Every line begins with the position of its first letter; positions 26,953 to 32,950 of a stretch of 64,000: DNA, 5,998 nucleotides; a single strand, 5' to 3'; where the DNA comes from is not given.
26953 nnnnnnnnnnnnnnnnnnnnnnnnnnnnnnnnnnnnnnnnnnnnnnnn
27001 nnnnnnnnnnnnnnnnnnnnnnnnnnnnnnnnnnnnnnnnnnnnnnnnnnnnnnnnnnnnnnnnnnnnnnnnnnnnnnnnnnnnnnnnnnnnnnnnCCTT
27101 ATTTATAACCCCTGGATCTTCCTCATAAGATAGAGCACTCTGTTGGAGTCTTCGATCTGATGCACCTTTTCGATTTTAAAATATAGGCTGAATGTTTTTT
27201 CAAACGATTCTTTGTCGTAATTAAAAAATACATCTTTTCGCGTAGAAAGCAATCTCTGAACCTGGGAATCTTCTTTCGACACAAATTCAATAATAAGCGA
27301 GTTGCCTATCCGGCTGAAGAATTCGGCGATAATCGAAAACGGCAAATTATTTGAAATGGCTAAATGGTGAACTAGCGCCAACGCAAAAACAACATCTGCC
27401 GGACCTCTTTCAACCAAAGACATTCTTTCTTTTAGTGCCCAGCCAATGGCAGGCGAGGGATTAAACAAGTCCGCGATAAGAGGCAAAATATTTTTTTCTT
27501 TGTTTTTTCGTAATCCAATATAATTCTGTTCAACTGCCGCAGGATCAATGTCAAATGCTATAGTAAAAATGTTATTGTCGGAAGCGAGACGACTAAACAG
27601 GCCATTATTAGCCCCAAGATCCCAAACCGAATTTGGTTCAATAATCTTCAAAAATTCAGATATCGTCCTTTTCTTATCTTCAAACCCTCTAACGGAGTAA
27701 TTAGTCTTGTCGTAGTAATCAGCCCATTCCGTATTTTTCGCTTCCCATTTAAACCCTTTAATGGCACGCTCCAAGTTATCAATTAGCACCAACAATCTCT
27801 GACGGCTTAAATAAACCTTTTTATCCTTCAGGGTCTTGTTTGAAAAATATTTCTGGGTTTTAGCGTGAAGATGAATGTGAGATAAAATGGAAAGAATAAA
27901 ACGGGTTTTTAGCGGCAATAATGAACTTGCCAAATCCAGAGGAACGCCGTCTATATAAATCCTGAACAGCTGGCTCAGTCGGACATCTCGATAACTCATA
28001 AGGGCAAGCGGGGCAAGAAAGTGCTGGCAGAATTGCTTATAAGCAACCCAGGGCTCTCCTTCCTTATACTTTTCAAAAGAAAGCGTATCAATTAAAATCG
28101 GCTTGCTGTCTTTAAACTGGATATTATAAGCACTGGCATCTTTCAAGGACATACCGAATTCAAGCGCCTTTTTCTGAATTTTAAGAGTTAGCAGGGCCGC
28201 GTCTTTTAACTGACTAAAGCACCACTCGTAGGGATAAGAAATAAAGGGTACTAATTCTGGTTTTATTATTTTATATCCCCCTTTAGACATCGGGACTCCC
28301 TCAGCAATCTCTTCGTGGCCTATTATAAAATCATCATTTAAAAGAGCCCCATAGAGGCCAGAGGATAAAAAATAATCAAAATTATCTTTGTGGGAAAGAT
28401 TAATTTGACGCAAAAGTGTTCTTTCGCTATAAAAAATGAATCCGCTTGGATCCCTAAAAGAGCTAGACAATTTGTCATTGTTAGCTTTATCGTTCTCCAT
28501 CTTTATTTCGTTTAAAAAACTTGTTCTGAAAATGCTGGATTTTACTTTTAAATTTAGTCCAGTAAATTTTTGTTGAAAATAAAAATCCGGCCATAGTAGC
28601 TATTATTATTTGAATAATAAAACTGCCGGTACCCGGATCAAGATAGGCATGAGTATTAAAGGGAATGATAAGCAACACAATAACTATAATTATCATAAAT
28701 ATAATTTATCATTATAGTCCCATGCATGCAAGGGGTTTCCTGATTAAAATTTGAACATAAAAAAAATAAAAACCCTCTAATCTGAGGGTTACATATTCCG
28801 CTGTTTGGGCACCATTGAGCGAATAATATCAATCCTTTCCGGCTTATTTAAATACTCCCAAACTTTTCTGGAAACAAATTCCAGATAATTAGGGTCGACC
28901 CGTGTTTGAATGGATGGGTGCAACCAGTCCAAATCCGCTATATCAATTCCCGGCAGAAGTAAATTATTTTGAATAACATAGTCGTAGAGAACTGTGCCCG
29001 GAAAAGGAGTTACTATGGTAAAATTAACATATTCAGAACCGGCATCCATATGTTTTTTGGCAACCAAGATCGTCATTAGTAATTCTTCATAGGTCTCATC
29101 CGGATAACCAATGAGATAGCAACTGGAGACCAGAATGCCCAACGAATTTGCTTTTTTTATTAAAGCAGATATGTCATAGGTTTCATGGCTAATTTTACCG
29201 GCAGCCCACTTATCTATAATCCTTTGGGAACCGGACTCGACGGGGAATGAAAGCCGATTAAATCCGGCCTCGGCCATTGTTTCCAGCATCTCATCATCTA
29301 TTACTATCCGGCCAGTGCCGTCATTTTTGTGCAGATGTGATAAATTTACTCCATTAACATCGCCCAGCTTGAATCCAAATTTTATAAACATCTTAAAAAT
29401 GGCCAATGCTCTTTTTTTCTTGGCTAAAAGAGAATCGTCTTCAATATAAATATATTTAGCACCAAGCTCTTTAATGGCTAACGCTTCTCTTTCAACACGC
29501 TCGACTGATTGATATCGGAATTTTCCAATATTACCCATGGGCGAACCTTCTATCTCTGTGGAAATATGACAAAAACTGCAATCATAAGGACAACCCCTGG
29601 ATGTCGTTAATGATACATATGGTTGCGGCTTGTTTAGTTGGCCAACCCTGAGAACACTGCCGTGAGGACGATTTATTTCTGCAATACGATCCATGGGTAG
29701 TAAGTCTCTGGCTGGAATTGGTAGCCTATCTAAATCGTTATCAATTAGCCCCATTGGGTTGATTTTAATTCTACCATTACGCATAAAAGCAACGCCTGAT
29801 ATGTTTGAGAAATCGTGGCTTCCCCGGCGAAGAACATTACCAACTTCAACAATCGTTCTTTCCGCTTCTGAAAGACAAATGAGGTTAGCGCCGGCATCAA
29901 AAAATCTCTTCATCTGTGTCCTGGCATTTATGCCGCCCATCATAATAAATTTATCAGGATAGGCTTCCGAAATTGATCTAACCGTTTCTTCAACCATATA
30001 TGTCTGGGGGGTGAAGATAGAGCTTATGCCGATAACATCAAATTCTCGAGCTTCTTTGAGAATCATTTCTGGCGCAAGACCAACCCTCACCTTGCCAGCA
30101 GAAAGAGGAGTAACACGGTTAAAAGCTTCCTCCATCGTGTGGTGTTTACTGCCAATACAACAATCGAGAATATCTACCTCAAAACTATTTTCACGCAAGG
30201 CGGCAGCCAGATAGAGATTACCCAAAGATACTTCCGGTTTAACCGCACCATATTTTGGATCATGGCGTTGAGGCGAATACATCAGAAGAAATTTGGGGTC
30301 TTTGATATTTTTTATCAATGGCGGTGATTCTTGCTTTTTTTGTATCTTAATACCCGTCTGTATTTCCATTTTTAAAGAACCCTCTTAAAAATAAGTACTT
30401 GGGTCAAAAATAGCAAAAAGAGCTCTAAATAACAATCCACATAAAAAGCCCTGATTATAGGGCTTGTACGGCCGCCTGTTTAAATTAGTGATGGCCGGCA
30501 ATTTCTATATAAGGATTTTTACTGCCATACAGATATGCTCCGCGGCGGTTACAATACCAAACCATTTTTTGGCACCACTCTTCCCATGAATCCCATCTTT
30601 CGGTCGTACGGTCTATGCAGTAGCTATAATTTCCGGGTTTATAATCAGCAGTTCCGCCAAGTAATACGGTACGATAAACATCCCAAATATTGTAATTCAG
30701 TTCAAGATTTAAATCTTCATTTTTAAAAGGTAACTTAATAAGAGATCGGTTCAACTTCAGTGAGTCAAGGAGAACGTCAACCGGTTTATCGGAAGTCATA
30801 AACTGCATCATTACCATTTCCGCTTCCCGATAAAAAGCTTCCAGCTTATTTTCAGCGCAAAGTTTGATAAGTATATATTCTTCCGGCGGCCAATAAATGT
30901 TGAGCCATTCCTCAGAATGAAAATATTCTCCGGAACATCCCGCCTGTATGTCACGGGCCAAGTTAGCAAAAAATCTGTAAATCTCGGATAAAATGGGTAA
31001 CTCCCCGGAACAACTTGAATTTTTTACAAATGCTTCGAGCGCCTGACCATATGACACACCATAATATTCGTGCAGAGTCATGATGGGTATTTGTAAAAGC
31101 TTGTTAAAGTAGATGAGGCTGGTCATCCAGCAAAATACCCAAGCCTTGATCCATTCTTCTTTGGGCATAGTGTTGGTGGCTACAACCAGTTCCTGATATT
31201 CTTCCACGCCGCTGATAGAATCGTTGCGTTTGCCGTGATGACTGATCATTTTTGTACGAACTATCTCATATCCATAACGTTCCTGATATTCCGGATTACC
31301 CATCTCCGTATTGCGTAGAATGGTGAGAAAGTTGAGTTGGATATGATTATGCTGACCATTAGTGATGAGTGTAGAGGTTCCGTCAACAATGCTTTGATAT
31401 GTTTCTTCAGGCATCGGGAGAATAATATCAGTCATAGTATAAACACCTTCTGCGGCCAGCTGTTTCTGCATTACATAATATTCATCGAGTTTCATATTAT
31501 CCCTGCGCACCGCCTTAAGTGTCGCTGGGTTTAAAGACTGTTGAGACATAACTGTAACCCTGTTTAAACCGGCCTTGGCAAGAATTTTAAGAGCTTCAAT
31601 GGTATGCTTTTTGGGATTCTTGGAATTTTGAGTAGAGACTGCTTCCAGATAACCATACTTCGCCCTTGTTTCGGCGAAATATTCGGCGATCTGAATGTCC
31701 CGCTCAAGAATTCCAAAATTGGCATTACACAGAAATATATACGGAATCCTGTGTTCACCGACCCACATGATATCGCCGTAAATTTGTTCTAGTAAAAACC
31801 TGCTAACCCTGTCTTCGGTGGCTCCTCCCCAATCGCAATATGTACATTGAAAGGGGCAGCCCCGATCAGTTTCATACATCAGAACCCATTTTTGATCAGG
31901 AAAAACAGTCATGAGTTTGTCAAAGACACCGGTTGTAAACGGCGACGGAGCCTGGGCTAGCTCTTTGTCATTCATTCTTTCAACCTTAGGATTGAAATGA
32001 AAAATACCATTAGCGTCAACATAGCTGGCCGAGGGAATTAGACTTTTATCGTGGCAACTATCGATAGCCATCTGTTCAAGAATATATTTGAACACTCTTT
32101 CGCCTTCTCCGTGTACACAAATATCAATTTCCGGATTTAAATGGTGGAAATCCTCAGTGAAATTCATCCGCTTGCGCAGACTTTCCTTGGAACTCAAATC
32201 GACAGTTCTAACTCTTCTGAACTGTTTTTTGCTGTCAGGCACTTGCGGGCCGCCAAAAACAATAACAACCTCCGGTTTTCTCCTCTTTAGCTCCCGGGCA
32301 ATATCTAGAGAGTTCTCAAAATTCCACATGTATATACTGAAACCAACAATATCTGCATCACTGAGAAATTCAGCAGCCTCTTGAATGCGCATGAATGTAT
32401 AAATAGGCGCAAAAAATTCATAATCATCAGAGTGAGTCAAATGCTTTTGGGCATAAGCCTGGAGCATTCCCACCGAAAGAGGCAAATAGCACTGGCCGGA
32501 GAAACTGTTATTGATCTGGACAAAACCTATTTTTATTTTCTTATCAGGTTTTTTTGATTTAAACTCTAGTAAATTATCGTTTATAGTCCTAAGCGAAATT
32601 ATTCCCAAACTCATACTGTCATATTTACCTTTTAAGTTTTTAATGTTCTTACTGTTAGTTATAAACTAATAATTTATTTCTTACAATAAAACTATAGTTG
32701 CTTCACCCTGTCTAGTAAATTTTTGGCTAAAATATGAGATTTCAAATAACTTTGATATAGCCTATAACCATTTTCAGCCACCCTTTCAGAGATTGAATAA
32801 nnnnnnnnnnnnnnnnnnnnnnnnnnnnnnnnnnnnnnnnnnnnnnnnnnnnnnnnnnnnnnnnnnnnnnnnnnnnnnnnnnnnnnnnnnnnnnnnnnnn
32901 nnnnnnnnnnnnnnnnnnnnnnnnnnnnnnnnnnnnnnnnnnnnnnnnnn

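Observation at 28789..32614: Two adjacent B12-binding radical SAM enzymes make three radical SAM proteins in one glycan supercluster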

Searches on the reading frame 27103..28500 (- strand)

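Call 7: search_protein_families(library=pfam, proteins=[window:27103-28500:-], max_evalue=0.001)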
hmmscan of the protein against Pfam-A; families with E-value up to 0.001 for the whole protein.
window:27103-28500:- (465 aa): 0 families

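Call 45: search_protein_families(library=ncbifam, proteins=[window:27103-28500:-], max_evalue=0.00001)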
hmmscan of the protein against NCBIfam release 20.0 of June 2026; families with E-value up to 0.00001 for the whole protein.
window:27103-28500:- (465 aa): 0 families

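Call 72: search_protein_families(library=pfam, proteins=[window:27103-28500:-], max_evalue=0.5)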
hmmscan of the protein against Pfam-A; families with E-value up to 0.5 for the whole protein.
window:27103-28500:- (465 aa): 3 families
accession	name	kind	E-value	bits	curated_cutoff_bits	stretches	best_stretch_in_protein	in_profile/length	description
PF13489.12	Methyltransf_23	-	0.0081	16.3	27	1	276-381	9-95/164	Methyltransferase domain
PF08242.18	Methyltransf_12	-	0.02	16.1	30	1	294-380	2-78/98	Methyltransferase domain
PF22340.1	TubZ_C_3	-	0.19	12.2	27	1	398-431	9-42/88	Tubulin-like protein TubZ, C-terminal domain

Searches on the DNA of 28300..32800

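Call 91: search_rna_families(source=window, start=28300, end=32800, threshold=evalue, max_evalue=1)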
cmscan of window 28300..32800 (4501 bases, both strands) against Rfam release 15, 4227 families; matches with E-value up to 1: 1.
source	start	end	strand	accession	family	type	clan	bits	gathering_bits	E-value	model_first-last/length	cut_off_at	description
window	30281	30343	-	RF01675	CrcZ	Gene; sRNA;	-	14.3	95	0.99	1-398/398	no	Pseudomonas sRNA CrcZ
